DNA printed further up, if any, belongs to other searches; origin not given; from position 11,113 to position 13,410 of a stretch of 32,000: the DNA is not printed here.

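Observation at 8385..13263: Translationally coupled four-gene membrane module of unknown function: FAD-oxidoreductase, GT2, MprF-flippase-like and 'YYY' (DUF2298/TIGR03662-like)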

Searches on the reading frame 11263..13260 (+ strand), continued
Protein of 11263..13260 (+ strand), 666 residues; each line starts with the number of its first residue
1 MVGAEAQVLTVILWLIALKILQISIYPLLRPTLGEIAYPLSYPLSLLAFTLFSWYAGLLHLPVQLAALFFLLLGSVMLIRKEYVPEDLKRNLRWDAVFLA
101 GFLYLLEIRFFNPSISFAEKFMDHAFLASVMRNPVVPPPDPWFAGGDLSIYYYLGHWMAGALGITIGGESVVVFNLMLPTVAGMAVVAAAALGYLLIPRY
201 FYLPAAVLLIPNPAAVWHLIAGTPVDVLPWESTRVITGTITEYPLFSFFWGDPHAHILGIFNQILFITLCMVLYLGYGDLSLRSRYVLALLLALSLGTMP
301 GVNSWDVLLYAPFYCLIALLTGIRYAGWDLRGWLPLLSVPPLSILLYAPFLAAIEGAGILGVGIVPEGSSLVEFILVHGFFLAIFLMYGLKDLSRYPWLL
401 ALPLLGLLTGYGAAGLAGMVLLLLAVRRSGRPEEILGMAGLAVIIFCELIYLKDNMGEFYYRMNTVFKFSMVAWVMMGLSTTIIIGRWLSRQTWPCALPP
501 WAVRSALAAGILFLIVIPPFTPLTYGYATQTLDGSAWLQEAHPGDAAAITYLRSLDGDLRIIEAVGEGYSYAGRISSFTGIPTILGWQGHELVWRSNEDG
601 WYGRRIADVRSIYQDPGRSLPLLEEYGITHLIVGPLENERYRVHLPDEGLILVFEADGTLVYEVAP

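Call 48: find_encoding_contigs(protein=P0278, flank=7000, max_places=1)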
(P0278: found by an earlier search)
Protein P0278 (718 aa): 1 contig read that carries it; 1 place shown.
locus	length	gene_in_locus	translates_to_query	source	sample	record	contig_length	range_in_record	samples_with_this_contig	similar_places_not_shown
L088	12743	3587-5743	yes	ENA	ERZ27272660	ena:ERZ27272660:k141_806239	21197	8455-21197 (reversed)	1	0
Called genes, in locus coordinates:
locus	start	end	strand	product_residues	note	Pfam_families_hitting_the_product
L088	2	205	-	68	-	?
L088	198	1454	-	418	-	PF09376:NurA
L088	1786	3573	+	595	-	PF00535:Glycos_transf_2, PF10111:Glyco_tranf_2_2 (weak), PF13641:Glyco_tranf_2_3 (faint), PF03706:LPG_synthase_TM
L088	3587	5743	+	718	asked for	PF10060:DUF2298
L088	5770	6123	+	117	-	PF01022:HTH_5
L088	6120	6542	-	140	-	PF01402:RHH_1, PF08753:NikR_C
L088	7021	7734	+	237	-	PF01259:SAICAR_synt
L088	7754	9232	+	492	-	PF00890:FAD_binding_2, PF00996:GDI (weak), PF01266:DAO, PF01494:FAD_binding_3 (weak), PF01593:Amino_oxidase, PF01946:Thi4 (weak), PF12831:FAD_oxidored, PF13450:NAD_binding_8, +2 more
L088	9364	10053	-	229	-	PF01865:PhoU_div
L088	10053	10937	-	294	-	PF01384:PHO4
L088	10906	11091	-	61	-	PF01384:PHO4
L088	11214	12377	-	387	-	PF04894:Nre_N, PF04895:Nre_C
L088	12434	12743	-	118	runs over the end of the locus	-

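Call 50: find_encoding_contigs(protein=P0167, flank=6000, max_places=1)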
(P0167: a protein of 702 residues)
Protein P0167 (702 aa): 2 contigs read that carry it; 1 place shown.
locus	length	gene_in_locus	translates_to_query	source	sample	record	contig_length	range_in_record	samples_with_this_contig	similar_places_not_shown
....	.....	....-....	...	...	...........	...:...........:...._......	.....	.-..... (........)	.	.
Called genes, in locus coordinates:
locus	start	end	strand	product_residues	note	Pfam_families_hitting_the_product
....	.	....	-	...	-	?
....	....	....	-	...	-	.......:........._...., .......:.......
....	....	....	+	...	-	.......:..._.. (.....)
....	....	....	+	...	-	-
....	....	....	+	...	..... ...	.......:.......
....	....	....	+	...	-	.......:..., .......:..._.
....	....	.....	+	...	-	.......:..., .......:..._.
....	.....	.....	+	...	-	?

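Call 51: find_encoding_contigs(protein=P0151, flank=7000, max_places=1)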
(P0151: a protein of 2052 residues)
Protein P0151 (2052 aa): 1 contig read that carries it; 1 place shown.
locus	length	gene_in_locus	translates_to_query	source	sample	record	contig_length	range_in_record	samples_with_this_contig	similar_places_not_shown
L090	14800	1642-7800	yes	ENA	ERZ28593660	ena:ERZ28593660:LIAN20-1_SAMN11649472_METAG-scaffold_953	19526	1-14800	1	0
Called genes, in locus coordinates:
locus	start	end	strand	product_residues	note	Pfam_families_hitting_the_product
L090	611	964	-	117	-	-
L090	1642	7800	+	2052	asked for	PF10060:DUF2298, PF07719:TPR_2 (faint), PF13428:TPR_14 (faint), PF00515:TPR_1 (faint), PF13181:TPR_8 (faint), PF10060:DUF2298, PF13176:TPR_7 (faint), PF13432:TPR_16 (weak), +2 more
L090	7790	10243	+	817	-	PF10060:DUF2298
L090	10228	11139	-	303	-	PF01745:IPT (weak), PF13191:AAA_16 (faint), PF01715:IPPT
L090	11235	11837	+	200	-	PF13302:Acetyltransf_3, PF00583:Acetyltransf_1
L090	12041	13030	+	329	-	PF01047:MarR (faint), PF04545:Sigma70_r4, PF08281:Sigma70_r4_2 (weak), PF13384:HTH_23 (faint), PF13412:HTH_24 (weak), PF13545:HTH_Crp_2 (weak), PF12802:MarR_2, PF04198:Sugar-bind, +2 more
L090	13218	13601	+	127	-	PF06923:GutM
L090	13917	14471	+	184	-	PF03608:EII-GUT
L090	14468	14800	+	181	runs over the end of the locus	PF03612:EIIBC-GUT_N (faint), PF07663:EIIBC-GUT_C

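Call 54: search_protein_families(library=ncbifam, proteins=[L088:1786-3570:+, L086:9324-10274:+, L088:7754-9229:+, L087:5412-6989:+], max_evalue=0.00001)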
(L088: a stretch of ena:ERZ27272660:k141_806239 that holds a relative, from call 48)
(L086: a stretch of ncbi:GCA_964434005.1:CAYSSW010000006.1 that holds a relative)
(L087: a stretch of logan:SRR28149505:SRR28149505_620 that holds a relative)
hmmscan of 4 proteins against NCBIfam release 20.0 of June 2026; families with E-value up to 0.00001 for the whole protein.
L088:1786-3570:+ (595 aa): 20 families
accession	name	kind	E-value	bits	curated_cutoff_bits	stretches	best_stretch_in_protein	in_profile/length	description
TIGR00374.1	TIGR00374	subfamily_domain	2.2e-31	109.5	43.2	1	260-562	2-302/323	flippase-like domain-containing protein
TIGR03937.1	PgaC_IcaA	equivalog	5.3e-16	58.6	422.3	1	6-121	39-151/407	poly-beta-1,6-N-acetyl-D-glucosamine synthase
NF041391.1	DPhHxTase_Halo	equivalog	7.8e-16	57.7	375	1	20-240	3-209/213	dolichyl-phosphate hexose transferase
NF047588.1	GlcsyltransPgfSStrep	equivalog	3.7e-15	55.9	500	1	14-295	3-275/308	glycosyltransferase PgfS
NF007986.1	PRK10714.1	equivalog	4.6e-15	55.4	529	1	9-280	3-266/316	undecaprenyl-phosphate 4-deoxy-4-formamido-L-arabinose transferase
NF010496.0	PRK13915.1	equivalog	1.3e-14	54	262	1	12-109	31-130/307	glucosyl-3-phosphoglycerate synthase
NF007482.0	PRK10073.1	equivalog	4.1e-14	52.3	423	1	12-206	6-207/334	glycosyltransferase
TIGR04182.1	glyco_TIGR04182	equivalog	1.1e-13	51.2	325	1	13-239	1-217/293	S-layer glycoprotein N-glycosyltransferase AglJ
TIGR04283.1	glyco_like_mftF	equivalog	1.7e-13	50.7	182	1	14-123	1-100/221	TIGR04283 family arsenosugar biosynthesis glycosyltransferase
NF041875.1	EPS_EpsD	equivalog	9.6e-12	44.9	370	1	14-138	1-121/325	exopolysaccharide biosynthesis glycosyltransferase EpsD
NF047683.1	TeichurnBiosyTuaG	equivalog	6.1e-11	42.4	400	1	12-131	6-122/252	teichuronic acid biosynthesis protein TuaG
NF058614.1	PPMAGASynPpgS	equivalog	1.3e-09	37.8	370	1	14-213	2-194/226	polyprenyl-phospho-N-acetylgalactosaminyl synthase PpgS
TIGR03965.1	mycofact_glyco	equivalog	1.4e-09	37.3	280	1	11-121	73-180/467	mycofactocin biosynthesis glycosyltransferase MftF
NF038302.1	EPS_HpsE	equivalog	1.5e-08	34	300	1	13-115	2-106/307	hormogonium polysaccharide biosynthesis glycosyltransferase HpsE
TIGR03469.1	HpnB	hypoth_equivalog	1.8e-07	30.6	379.25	1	10-127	42-167/386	hopene-associated glycosyltransferase HpnB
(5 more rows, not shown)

L086:9324-10274:+ (317 aa): 3 families
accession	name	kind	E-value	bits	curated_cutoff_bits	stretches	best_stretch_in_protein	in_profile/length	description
NF047588.1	GlcsyltransPgfSStrep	equivalog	7.2e-72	242.2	500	1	10-313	3-305/308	glycosyltransferase PgfS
NF007986.1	PRK10714.1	equivalog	8.4e-45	153.1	529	1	10-312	8-310/316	undecaprenyl-phosphate 4-deoxy-4-formamido-L-arabinose transferase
TIGR03937.1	PgaC_IcaA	equivalog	3.3e-08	32.9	422.3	1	6-118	43-152/407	poly-beta-1,6-N-acetyl-D-glucosamine synthase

L088:7754-9229:+ (492 aa): 48 families (the best 25 are shown)
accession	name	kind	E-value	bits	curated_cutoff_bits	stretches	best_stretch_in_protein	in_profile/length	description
NF005560.0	PRK07233.1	equivalog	1.1e-16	60.7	252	1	6-60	3-57/435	hypothetical protein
NF058655.1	CrtID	equivalog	6.6e-16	58.2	640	1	6-56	1-51/478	bifunctional phytoene desaturase/3,4-desaturase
NF045637.1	carotdesatCrtDProt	equivalog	7.7e-15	54.4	580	1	6-61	1-56/485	1-hydroxycarotenoid 3,4-desaturase CrtD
TIGR03467.1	HpnE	equivalog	8e-14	51.8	283.05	1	6-58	1-55/430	hydroxysqualene dehydroxylase HpnE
TIGR00562.1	proto_IX_ox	equivalog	4e-13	48.8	97.85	1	3-152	2-151/470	protoporphyrinogen oxidase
TIGR00031.1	UDP-GALP_mutase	equivalog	4.4e-13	48.9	303.75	1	3-88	1-80/378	UDP-galactopyranose mutase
TIGR02734.1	crtI_fam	subfamily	1.2e-12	47.3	238.1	1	6-60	1-55/504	phytoene desaturase family protein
NF042421.1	hydcarot_desat_CrtD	equivalog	1.9e-12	46.5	500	1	6-78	4-70/487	1-hydroxycarotenoid 3,4-desaturase CrtD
TIGR02730.1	carot_isom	equivalog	9.3e-12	44.5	586.9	1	4-60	1-57/493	carotenoid isomerase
TIGR02733.1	desat_CrtD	equivalog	2e-11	43.3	549.7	1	5-67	3-65/492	C-3',4' desaturase CrtD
NF009478.0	PRK12844.1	equivalog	3.7e-10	38.7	789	1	2-41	7-46/559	3-ketosteroid-delta-1-dehydrogenase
NF053717.1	VnlPnlRedVprA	equivalog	3.9e-10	39.1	600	1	2-54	5-56/481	vinyl phenol reductase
NF008843.0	PRK11883.1-3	equivalog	4.1e-10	39.3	406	0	6-58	4-58/424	protoporphyrinogen oxidase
NF005548.0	PRK07208.1-4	equivalog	1.6e-09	36.9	389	1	3-58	3-58/488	hypothetical protein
NF053556.1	prodigi_MAP_PigB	equivalog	1.9e-09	36.5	850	1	2-49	153-198/659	prodigiosin MAP biosynthesis oxidoreductase PigB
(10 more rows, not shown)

L087:5412-6989:+ (526 aa): 1 family
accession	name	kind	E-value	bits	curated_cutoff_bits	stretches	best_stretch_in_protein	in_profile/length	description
TIGR03663.1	TIGR03663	subfamily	1.9e-70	238.1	126.25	1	26-470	4-432/435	flippase activity-associated protein Agl23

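Call 79: find_related_loci(query=A5, collection=metagenome_contigs, flank=8000)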
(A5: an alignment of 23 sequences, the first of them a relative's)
Query A5 (717 aa) in metagenome_contigs; peptide patterns used: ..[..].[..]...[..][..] (x = any residue, [..] = any of these).
600 stretches matched a pattern (row limit reached: there are more); 572 encode a relative of the query (tblastn E <= 1e-3); the best 80 are kept; 80 distinct loci.
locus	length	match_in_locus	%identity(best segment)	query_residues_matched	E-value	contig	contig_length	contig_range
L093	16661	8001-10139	46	9-714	0e+0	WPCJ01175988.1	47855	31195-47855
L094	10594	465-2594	47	10-711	0e+0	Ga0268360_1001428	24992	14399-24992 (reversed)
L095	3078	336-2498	47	10-711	0e+0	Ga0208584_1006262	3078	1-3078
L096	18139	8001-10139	46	10-708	0e+0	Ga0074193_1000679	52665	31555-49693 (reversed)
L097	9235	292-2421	46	10-711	0e+0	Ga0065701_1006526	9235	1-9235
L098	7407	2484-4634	47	10-711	6e-179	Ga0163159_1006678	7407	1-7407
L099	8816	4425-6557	47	10-711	4e-178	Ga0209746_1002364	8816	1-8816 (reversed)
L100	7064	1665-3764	41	2-714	2e-161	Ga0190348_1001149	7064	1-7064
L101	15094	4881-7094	37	6-709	6e-142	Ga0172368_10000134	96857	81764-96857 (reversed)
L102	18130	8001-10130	38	3-708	1e-138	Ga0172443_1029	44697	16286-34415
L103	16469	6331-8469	39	4-711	1e-137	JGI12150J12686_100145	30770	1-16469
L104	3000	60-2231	38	3-710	3e-143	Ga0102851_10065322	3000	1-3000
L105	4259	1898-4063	37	10-709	3e-139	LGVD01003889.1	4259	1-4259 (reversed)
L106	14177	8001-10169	37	10-711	3e-135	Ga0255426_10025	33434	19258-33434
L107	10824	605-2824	38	10-709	2e-134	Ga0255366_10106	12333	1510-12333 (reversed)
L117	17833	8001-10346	34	4-711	4e-117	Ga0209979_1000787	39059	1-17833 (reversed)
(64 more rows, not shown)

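Call 88: find_homologous_proteins(query=L117:13160-14458:+, max_evalue=1e-10)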
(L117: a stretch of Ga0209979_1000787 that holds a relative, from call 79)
Query L117:13160-14458:+ (433 aa): 4787 proteins with E <= 1e-10 among 8000 candidates; the best 120 are listed.
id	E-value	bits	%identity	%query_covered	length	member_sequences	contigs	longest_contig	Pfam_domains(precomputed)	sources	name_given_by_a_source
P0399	5.8e-288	973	99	100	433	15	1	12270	PF01946.24,PF01266.31,PF01593.31,PF13450.13,PF00890.31,PF07992.21,PF03486.21,PF12831.14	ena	-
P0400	2.3e-243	826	83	98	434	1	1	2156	PF01266.31,PF01593.31,PF13450.13,PF00890.31,PF07992.21,PF12831.14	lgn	-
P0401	9.7e-233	791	79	96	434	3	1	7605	PF01946.24,PF01266.31,PF01593.31,PF13450.13,PF00890.31,PF07992.21,PF12831.14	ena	-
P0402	8.1e-232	788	80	99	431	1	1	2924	PF01266.31,PF01593.31,PF13450.13,PF00890.31,PF07992.21,PF00070.34,PF03486.21,PF12831.14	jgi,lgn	jgi:protoporphyrinogen oxidase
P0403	2.0e-231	786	78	97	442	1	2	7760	PF01266.31,PF01593.31,PF13450.13,PF00890.31,PF03486.21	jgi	-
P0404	6.2e-231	785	78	98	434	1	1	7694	PF01946.24,PF01266.31,PF01593.31,PF13450.13,PF00890.31,PF07992.21,PF03486.21,PF12831.14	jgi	jgi:protoporphyrinogen oxidase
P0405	2.0e-230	783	78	96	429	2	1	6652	PF01946.24,PF01266.31,PF01593.31,PF13450.13,PF00890.31,PF03486.21,PF12831.14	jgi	-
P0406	3.9e-230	782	78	98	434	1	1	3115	PF01946.24,PF01266.31,PF01593.31,PF13450.13,PF00890.31,PF07992.21,PF03486.21,PF12831.14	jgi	jgi:protoporphyrinogen oxidase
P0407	5.4e-229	778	78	99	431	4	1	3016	PF01266.31,PF01593.31,PF13450.13,PF00890.31,PF07992.21,PF03486.21,PF12831.14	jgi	-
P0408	2.1e-228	777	79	98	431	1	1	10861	PF01266.31,PF01593.31,PF13450.13,PF00890.31,PF03486.21,PF12831.14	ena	-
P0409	4.1e-228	776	77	98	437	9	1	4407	PF01266.31,PF01593.31,PF13450.13,PF00890.31,PF03486.21,PF12831.14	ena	-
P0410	9.6e-228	774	77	98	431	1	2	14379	PF01266.31,PF01593.31,PF13450.13,PF00890.31,PF03486.21,PF12831.14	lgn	-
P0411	3.6e-227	773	77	99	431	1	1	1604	PF01946.24,PF01266.31,PF01593.31,PF13450.13,PF00890.31,PF03486.21,PF12831.14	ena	-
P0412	3.8e-227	772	77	97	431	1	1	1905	PF01266.31,PF01593.31,PF13450.13,PF00890.31,PF07992.21,PF03486.21,PF12831.14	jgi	-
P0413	5.9e-227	772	77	99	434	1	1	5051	PF01946.24,PF01266.31,PF01593.31,PF13450.13,PF00890.31,PF07992.21,PF03486.21,PF12831.14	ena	-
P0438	2.3e-216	737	73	96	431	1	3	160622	PF01266.31,PF01593.31,PF13450.13,PF00890.31,PF12831.14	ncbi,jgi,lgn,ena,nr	ncbi:MAG TPA: NAD(P)/FAD-dependent oxidoreductase [Dehalococcoidia bacterium]|nr:NAD(P)/FAD-dependen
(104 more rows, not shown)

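Call 89: find_encoding_contigs(protein=P0438, flank=10000, max_places=1)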
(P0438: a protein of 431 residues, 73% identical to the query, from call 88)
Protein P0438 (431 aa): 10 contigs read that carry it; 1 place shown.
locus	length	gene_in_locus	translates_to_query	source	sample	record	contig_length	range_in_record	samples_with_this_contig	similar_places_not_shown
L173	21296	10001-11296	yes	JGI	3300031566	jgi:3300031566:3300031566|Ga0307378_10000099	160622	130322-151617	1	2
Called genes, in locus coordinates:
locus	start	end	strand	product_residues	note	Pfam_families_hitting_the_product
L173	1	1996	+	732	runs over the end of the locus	PF10060:DUF2298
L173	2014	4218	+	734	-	PF10060:DUF2298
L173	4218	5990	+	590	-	PF02366:PMT, PF13231:PMT_2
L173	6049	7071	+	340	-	PF03706:LPG_synthase_TM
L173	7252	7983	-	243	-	PF01209:Ubie_methyltran, PF13489:Methyltransf_23, PF13847:Methyltransf_31, PF08241:Methyltransf_11, PF08242:Methyltransf_12, PF13649:Methyltransf_25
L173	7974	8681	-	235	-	PF00535:Glycos_transf_2, PF13641:Glyco_tranf_2_3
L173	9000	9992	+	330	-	PF03706:LPG_synthase_TM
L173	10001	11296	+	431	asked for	PF00890:FAD_binding_2 (faint), PF01266:DAO, PF01593:Amino_oxidase, PF12831:FAD_oxidored (weak), PF13450:NAD_binding_8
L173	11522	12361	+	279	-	PF00175:NAD_binding_1 (faint), PF10418:DHODB_Fe-S_bind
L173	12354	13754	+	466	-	PF14691:Fer4_20, PF01262:AlaDh_PNT_C (faint), PF13738:Pyr_redox_3 (faint), PF07992:Pyr_redox_2, PF12831:FAD_oxidored (weak), PF13450:NAD_binding_8, PF00070:Pyr_redox (weak)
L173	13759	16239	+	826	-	PF13510:Fer2_4, PF14691:Fer4_20, PF01266:DAO (weak), PF07992:Pyr_redox_2, PF13450:NAD_binding_8, PF00070:Pyr_redox, PF04879:Molybdop_Fe4S4, PF00384:Molybdopterin, +4 more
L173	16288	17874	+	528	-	PF00384:Molybdopterin, PF01568:Molydop_binding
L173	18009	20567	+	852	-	PF01624:MutS_I, PF05188:MutS_II, PF05192:MutS_III, PF05190:MutS_IV, PF00488:MutS_V, PF27441:MutS_C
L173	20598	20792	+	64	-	-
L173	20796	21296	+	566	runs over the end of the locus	PF02518:HATPase_c, PF13589:HATPase_c_3, PF01119:DNA_mis_repair, PF08676:MutL_C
